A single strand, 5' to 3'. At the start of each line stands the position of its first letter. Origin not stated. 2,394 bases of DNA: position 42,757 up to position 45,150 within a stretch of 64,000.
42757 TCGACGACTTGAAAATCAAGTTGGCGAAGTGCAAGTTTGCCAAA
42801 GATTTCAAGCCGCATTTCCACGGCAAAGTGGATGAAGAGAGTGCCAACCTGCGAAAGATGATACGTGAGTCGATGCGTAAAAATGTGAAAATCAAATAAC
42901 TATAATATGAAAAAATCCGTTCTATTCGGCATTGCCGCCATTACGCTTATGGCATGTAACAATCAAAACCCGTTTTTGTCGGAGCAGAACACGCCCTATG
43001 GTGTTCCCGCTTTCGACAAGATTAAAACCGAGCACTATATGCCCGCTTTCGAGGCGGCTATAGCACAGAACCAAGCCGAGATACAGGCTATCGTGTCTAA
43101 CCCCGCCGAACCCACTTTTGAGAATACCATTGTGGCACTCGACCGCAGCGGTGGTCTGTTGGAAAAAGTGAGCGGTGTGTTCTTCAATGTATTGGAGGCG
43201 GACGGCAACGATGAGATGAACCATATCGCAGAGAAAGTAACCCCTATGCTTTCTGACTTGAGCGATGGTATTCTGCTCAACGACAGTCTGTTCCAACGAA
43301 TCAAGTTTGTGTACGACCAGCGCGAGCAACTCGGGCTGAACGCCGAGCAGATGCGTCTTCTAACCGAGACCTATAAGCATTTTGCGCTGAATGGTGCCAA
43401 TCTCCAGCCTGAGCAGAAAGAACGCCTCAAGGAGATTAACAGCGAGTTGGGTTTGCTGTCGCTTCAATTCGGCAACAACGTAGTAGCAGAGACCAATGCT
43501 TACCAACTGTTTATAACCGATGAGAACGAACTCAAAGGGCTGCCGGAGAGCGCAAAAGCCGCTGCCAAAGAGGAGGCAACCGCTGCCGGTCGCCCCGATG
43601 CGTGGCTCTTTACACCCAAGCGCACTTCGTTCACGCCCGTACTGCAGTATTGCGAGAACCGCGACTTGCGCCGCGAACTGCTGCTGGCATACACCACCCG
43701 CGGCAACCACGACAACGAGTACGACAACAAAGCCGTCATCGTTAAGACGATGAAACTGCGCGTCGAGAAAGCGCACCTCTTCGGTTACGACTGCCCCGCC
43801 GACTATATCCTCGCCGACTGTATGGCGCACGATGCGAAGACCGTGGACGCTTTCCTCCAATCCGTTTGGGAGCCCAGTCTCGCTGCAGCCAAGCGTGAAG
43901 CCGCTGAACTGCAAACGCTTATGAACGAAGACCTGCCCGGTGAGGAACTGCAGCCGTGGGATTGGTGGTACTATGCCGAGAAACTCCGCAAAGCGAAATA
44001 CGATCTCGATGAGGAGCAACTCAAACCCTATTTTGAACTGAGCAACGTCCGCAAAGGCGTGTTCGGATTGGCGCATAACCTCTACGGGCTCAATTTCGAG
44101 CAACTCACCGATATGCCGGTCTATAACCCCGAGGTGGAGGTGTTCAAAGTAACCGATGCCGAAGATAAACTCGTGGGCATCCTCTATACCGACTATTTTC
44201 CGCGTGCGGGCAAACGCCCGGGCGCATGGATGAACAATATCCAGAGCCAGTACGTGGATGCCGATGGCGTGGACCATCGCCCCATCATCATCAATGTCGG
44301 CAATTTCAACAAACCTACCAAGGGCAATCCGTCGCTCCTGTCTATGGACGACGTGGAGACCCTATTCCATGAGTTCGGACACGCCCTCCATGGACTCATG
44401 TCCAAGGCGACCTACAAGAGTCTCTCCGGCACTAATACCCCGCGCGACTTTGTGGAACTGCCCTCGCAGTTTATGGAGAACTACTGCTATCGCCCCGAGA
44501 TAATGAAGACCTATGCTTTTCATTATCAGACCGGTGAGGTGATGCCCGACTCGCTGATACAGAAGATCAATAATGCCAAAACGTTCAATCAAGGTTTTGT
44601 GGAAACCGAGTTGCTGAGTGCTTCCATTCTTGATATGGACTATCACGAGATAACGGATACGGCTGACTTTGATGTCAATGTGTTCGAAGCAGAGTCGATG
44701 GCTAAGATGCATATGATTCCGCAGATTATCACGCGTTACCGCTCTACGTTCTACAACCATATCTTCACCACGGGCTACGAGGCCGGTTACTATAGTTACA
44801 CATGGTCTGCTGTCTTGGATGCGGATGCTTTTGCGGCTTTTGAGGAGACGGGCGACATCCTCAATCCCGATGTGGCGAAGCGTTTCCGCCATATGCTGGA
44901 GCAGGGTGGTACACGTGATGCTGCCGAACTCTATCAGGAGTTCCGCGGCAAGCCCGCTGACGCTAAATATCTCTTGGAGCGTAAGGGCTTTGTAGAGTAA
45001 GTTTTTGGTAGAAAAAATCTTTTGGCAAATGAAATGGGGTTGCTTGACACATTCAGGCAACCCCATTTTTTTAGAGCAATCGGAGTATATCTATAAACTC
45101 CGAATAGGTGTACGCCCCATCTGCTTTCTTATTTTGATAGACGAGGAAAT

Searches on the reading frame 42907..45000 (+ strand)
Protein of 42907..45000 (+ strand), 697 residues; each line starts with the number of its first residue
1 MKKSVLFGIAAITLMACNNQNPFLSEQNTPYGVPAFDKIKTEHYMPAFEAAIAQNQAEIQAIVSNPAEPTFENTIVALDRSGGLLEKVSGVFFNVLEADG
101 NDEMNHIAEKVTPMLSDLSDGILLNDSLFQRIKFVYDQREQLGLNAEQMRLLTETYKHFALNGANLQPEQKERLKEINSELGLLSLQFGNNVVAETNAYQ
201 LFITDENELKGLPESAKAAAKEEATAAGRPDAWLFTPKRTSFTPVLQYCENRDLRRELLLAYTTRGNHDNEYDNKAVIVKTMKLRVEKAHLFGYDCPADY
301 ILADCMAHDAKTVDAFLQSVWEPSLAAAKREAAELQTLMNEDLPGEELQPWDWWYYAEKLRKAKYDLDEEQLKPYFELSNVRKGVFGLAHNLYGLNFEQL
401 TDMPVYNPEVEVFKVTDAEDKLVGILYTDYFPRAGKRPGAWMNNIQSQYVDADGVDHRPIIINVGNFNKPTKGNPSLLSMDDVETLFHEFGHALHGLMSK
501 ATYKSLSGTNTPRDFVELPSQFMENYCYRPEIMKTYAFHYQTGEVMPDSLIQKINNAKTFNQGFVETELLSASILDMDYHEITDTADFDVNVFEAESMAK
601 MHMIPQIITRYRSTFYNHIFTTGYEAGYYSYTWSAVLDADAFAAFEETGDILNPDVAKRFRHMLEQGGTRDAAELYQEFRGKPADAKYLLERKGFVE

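Call 12: search_protein_families(library=pfam, proteins=[window:42907-45000:+])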
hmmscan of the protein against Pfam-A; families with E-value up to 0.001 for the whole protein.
window:42907-45000:+ (697 aa): 1 family
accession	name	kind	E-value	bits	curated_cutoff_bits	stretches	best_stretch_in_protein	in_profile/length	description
PF01432.26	Peptidase_M3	-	2.3e-122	410.1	27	1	245-694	1-456/457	Peptidase family M3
